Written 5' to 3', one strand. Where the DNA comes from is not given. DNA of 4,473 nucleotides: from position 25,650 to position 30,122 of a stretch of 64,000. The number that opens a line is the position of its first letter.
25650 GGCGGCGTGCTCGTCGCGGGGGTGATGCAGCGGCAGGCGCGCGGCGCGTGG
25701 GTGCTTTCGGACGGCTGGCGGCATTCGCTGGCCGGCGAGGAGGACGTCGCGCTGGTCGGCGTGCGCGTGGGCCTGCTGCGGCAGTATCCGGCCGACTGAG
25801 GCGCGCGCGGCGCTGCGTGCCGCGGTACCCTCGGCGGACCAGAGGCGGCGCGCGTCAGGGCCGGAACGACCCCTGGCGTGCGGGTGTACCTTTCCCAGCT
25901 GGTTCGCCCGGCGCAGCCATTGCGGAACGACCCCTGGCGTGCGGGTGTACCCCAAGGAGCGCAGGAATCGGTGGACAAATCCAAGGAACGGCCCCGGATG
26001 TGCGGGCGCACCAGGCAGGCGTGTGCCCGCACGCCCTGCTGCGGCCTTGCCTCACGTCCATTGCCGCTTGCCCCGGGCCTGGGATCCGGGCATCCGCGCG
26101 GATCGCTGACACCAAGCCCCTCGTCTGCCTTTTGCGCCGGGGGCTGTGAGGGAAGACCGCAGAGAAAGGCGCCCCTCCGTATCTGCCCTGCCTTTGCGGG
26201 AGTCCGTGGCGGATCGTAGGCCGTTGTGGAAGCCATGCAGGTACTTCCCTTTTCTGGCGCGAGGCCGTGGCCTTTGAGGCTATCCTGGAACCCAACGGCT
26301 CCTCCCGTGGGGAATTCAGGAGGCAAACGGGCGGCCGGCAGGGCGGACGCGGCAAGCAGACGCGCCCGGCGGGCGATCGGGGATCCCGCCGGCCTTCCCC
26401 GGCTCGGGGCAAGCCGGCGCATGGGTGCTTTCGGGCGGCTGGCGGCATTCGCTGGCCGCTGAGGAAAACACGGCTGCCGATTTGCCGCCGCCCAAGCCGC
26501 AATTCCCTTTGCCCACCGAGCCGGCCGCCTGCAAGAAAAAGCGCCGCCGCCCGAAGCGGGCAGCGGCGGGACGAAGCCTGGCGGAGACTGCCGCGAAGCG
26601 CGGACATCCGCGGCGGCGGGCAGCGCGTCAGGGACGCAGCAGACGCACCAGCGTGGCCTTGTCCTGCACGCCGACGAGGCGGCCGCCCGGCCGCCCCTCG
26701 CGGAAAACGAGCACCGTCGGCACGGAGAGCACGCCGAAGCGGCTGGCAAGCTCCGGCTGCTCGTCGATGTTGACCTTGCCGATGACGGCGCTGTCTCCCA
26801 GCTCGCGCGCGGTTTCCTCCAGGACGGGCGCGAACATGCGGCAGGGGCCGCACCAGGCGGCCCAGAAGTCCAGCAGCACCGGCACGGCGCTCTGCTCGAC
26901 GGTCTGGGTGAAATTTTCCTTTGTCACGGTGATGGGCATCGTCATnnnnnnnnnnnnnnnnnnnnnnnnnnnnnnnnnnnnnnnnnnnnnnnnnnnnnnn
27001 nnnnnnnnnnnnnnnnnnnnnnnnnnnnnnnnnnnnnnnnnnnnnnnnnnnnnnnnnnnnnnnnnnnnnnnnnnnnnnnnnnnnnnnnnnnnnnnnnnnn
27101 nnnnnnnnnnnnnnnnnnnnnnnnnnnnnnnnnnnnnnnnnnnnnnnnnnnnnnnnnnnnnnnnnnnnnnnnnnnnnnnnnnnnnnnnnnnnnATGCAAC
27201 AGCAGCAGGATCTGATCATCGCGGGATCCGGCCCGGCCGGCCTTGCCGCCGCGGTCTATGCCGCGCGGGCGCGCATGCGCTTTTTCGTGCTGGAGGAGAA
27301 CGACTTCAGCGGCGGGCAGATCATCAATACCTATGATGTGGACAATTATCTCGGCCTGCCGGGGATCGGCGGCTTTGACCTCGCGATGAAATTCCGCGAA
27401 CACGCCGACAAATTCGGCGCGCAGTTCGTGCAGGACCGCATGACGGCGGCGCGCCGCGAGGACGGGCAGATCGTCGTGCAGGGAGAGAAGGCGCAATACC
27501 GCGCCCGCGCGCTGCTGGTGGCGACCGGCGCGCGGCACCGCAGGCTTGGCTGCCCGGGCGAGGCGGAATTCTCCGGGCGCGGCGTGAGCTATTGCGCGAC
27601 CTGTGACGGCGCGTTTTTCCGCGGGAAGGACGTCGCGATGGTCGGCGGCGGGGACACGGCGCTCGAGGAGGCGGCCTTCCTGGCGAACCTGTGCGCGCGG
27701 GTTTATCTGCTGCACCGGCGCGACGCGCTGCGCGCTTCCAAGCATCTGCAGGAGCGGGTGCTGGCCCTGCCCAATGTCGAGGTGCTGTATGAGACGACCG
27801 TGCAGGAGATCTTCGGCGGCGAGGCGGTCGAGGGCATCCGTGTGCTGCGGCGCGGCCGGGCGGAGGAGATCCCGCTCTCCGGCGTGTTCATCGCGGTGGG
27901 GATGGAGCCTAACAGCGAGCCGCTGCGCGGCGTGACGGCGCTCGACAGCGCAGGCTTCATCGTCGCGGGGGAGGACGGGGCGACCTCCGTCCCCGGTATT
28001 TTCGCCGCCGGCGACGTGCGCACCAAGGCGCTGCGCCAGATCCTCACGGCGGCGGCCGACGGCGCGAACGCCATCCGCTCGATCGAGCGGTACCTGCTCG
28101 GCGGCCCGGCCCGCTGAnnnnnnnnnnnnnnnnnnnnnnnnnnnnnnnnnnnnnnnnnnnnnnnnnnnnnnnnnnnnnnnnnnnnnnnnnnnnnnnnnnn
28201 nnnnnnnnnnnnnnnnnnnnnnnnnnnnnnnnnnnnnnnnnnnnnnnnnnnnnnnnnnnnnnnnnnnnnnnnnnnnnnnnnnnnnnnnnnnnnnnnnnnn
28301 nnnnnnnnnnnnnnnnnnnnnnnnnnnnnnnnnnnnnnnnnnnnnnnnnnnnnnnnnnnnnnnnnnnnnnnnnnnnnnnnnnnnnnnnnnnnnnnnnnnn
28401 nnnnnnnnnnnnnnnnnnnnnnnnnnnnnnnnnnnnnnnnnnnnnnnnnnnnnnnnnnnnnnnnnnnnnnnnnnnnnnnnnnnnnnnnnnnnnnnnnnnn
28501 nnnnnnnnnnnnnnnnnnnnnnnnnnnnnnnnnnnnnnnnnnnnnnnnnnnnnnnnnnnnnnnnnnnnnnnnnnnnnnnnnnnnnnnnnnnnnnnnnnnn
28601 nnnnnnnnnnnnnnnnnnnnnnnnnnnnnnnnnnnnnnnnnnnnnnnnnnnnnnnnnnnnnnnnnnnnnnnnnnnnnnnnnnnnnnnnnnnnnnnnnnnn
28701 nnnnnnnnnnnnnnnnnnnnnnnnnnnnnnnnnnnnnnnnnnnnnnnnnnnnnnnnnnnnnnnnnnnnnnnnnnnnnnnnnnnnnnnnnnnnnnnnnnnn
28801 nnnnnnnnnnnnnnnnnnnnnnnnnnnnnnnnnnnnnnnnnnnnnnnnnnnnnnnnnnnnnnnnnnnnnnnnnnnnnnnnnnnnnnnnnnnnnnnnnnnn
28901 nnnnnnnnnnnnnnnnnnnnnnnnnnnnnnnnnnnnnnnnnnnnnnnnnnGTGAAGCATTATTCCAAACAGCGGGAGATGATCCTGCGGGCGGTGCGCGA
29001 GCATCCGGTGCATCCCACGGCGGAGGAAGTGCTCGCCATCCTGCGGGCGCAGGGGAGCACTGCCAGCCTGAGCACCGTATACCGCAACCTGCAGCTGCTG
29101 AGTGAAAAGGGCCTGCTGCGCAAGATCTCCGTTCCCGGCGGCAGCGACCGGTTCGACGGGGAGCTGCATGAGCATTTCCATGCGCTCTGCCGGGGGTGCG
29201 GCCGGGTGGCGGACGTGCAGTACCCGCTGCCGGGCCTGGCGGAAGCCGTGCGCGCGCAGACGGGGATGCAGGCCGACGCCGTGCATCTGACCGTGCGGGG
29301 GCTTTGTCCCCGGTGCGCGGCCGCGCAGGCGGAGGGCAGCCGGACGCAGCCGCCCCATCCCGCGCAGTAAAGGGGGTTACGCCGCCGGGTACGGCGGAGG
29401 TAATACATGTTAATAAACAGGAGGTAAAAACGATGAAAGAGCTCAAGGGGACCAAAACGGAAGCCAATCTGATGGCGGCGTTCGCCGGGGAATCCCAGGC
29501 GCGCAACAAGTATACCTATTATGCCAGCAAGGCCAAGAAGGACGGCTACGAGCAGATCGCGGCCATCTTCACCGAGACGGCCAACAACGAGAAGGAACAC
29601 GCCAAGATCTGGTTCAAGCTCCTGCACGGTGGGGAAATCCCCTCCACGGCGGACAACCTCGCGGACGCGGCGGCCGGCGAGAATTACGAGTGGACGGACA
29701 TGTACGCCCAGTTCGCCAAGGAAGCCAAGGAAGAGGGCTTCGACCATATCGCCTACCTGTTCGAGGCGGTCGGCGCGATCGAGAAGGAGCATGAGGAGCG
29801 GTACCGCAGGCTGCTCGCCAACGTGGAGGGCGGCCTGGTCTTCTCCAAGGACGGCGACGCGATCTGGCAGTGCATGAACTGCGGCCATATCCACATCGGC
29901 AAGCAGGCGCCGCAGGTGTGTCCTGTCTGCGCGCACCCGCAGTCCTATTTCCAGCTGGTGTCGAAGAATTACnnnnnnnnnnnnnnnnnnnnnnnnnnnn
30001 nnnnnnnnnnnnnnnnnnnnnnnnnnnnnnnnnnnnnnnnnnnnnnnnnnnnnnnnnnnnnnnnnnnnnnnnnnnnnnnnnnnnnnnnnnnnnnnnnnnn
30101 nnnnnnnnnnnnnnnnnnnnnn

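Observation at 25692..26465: Cleanest mini-array (two identical 29-mers, exact 61-nt register) sits between 50-bp direct repeats that copy the 3' end of the lexA-like gene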

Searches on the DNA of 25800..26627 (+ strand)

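Call 41: search_rna_families(source=window, start=25800, end=26100, threshold=evalue, max_evalue=10, show_alignments=3)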
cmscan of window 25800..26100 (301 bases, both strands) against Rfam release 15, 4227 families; matches with E-value up to 10: 4.
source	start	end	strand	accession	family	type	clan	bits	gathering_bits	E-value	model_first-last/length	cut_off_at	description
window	25932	25957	+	RF00709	mir-455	Gene; miRNA;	-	13.7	70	2.4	1-84/84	no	mir-455 microRNA precursor family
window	25993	26057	+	RF00709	mir-455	Gene; miRNA;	-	12.1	70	7.1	1-84/84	no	mir-455 microRNA precursor family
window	25992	26040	-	RF04303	MIR162_2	Gene; miRNA;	CL00150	11.3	103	9.6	1-135/135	no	MIR162_2 microRNA precursor family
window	25995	26026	+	RF03045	proV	Gene; sRNA;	-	9.1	88.5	8.8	112-142/149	no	proV RNA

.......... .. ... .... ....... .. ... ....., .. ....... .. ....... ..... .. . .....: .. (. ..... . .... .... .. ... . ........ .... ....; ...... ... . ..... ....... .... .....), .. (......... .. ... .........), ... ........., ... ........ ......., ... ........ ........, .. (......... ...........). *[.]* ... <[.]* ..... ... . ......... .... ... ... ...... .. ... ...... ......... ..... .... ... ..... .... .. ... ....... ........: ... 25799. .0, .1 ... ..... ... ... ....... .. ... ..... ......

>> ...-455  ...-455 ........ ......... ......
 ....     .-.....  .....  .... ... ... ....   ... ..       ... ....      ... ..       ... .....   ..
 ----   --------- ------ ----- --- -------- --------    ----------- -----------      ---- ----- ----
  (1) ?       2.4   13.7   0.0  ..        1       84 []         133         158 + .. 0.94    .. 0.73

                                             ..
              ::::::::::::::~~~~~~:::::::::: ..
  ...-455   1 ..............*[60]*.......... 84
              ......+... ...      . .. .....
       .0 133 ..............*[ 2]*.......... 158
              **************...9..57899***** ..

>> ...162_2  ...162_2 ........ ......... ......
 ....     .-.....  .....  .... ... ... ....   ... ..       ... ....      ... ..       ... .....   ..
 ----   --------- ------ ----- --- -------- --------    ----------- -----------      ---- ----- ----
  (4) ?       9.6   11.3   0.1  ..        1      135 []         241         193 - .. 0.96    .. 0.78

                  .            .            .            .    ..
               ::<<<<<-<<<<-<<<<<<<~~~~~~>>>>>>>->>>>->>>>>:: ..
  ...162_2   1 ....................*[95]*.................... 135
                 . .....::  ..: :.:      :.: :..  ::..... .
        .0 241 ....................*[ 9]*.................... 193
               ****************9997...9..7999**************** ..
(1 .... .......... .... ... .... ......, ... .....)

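Call 54: search_dna_similar(query=window:25862-26012:+, collection=phages, mode=distant, max_evalue=10, max_rows=15)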
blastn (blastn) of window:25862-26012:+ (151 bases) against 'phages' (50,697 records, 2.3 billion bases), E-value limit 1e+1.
Records with a match: 3; places in all: 3; records where one place covers at least 80% of the query: 0.
Best place of each record, by identity: 90-95% 3.
By first word of the organism name: Pseudomonas 2; Rhodococcus 1.
By host as written in the record: - 1; Pseudomonas chlororaphis 1; Rhodococcus erythropolis RIA 643 1.
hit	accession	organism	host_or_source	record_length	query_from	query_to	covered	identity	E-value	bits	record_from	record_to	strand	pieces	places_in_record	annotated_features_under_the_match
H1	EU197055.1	Pseudomonas phage 201phi2-1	-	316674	20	47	19%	92.9%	5e-1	39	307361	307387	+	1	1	virion structural protein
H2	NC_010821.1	Pseudomonas phage 201phi2-1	Pseudomonas chlororaphis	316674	20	47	19%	92.9%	5e-1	39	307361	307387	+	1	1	virion structural protein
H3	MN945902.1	Rhodococcus phage Dinger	Rhodococcus erythropolis RIA 643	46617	118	144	18%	92.9%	5e-1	39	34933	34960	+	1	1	47: DNA primase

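Call 55: search_dna_similar(query=window:25800-26627:+, collection=plasmids, mode=distant, max_evalue=0.01, max_rows=15)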
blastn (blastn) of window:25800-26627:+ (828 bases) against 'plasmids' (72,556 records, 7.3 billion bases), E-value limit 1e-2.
No match.

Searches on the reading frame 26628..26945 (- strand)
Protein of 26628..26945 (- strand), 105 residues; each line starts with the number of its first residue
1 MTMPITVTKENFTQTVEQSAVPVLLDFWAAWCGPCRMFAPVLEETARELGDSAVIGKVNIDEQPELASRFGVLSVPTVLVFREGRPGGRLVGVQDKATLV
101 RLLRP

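Call 14: search_protein_families(library=pfam, proteins=[window:26631-26945:-], max_evalue=0.01)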
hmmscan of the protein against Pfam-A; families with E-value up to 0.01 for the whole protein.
window:26631-26945:- (105 aa): 10 families
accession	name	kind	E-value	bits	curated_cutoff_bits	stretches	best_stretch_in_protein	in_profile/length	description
PF00085.26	Thioredoxin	-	1.4e-28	99.4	23.5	1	5-103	3-101/103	Thioredoxin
PF13098.12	Thioredoxin_2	-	4.3e-08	33.9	27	1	17-103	2-104/104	Thioredoxin-like domain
PF13905.12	Thioredoxin_8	-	2.4e-06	28.2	27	1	22-61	3-44/94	Thioredoxin-like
PF07449.17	HyaE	-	2.9e-05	24.5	22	1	41-95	49-104/108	Hydrogenase-1 expression protein HyaE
PF13899.12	Thioredoxin_7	-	0.00045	20.7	27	1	16-80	13-80/83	Thioredoxin-like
PF00578.27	AhpC-TSA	-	0.00052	20.4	26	1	19-67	24-74/124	AhpC/TSA family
PF04756.19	OST3_OST6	-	0.003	17.5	27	1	5-83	14-104/294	OST3 / OST6 family, transporter family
PF07689.18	KaiB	-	0.0035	17.5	27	1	48-102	25-78/82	KaiB domain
PF08534.16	Redoxin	-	0.005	17.1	26.6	1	21-54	29-63/148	Redoxin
PF13192.12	Thioredoxin_3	-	0.0084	16.6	24.8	0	32-80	10-55/76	Thioredoxin domain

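Call 32: find_encoding_contigs(protein=window:26628-26945:-, flank=10000, max_places=10)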
Protein window:26628-26945:- (105 aa): no gene with exactly this product is on record in the collection.

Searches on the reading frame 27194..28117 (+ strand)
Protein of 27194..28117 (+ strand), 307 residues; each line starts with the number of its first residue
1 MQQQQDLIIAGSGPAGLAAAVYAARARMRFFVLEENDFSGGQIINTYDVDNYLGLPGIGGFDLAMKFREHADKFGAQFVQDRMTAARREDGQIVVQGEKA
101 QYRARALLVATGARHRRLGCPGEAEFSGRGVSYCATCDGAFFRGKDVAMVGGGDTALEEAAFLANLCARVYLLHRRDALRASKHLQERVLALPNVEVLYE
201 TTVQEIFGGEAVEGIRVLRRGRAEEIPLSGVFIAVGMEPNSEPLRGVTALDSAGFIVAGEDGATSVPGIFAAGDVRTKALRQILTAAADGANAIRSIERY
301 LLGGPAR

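Call 83: find_encoding_contigs(protein=window:27194-28117:+, flank=10000, max_places=10)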
Protein window:27194-28117:+ (307 aa): 1 contig read that carries it; 1 place shown.
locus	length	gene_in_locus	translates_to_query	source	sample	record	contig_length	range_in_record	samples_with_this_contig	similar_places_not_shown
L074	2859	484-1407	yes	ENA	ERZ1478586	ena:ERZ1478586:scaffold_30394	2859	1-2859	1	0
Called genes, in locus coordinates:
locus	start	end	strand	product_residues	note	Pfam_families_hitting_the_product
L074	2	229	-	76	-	?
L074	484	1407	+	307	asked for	PF00890:FAD_binding_2 (faint), PF01266:DAO (faint), PF01946:Thi4 (faint), PF07992:Pyr_redox_2, PF12831:FAD_oxidored (weak), PF13450:NAD_binding_8 (faint), PF13738:Pyr_redox_3, PF00070:Pyr_redox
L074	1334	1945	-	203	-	-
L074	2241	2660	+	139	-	PF01475:FUR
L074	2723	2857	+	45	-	?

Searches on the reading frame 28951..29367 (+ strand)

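Call 88: search_protein_families(library=pfam, proteins=[window:28951-29367:+], max_evalue=0.0001)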
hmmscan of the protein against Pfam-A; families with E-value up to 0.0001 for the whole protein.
window:28951-29367:+ (139 aa): 1 family
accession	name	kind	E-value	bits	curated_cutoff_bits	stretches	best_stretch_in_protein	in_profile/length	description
PF01475.25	FUR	-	6.7e-24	84.8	23.1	1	4-115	6-120/121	Ferric uptake regulator family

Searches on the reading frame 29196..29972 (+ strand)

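Call 88: search_protein_families(library=pfam, proteins=[window:29196-29972:+], max_evalue=0.0001)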
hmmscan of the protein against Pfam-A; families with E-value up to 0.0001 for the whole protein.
window:29196-29972:+ (259 aa): 2 families
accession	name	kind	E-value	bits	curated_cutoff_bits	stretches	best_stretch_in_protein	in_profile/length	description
PF02915.23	Rubrerythrin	-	9.7e-26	91.2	22.8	1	91-207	2-137/137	Rubrerythrin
PF21349.2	RUBY_RBDX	-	3.4e-14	52.4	26.5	1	224-253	1-30/30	Rubrerythrin, rubredoxin-like domain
